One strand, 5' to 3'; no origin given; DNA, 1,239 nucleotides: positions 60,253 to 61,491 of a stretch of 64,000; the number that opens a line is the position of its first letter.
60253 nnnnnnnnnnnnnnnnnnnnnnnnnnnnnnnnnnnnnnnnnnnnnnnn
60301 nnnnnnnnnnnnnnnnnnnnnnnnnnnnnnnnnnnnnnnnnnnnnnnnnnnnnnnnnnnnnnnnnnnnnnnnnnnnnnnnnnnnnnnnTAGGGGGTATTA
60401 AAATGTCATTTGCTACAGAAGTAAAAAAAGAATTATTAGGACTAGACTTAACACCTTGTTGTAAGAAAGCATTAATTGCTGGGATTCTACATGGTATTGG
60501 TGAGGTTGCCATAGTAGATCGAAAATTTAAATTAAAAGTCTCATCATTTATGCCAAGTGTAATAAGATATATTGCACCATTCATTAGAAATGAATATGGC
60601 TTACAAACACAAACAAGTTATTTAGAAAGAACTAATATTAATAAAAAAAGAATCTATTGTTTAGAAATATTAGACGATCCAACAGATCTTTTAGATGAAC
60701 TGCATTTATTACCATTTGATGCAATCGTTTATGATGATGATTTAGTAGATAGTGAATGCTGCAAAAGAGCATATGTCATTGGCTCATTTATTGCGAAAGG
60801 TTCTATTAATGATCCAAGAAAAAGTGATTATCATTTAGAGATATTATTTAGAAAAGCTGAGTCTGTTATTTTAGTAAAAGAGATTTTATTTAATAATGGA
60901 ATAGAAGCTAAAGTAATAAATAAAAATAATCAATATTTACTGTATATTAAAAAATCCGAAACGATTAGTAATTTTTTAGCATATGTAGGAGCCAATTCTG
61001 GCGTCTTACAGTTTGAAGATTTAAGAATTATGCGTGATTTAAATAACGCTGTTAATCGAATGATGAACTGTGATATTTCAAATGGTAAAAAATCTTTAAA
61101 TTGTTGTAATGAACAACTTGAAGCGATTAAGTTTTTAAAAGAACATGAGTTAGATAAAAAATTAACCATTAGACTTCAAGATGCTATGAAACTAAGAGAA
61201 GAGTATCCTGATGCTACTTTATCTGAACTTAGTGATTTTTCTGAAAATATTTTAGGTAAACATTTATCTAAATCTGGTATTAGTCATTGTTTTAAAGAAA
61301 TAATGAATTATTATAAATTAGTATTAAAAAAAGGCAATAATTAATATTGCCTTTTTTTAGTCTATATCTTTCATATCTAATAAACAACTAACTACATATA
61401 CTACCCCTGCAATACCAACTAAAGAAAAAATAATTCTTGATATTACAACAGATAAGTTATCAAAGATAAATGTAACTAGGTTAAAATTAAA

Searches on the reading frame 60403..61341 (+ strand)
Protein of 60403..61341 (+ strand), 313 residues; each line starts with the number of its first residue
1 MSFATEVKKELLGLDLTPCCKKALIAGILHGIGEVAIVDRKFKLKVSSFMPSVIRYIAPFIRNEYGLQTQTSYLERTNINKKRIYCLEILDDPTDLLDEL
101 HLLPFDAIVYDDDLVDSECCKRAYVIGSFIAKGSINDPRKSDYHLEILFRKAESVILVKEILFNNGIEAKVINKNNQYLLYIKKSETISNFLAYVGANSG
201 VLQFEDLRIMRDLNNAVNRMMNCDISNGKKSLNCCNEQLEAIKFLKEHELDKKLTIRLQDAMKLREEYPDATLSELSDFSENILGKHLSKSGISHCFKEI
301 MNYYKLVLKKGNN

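Call 73: search_protein_families(library=pfam, proteins=[window:60403-61341:+], max_evalue=0.00001)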
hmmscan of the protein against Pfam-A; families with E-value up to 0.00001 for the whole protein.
window:60403-61341:+ (313 aa): 3 families
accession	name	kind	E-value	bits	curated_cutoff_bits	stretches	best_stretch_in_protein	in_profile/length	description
PF14527.11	LAGLIDADG_WhiA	-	5.2e-27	94.2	23.2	1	122-213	2-92/93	WhiA LAGLIDADG-like domain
PF02650.20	HTH_WhiA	-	1.4e-20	73.9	27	1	217-302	1-82/84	WhiA C-terminal HTH domain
PF10298.14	WhiA_N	-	1.8e-14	54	23.4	1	18-103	1-86/86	WhiA N-terminal LAGLIDADG-like domain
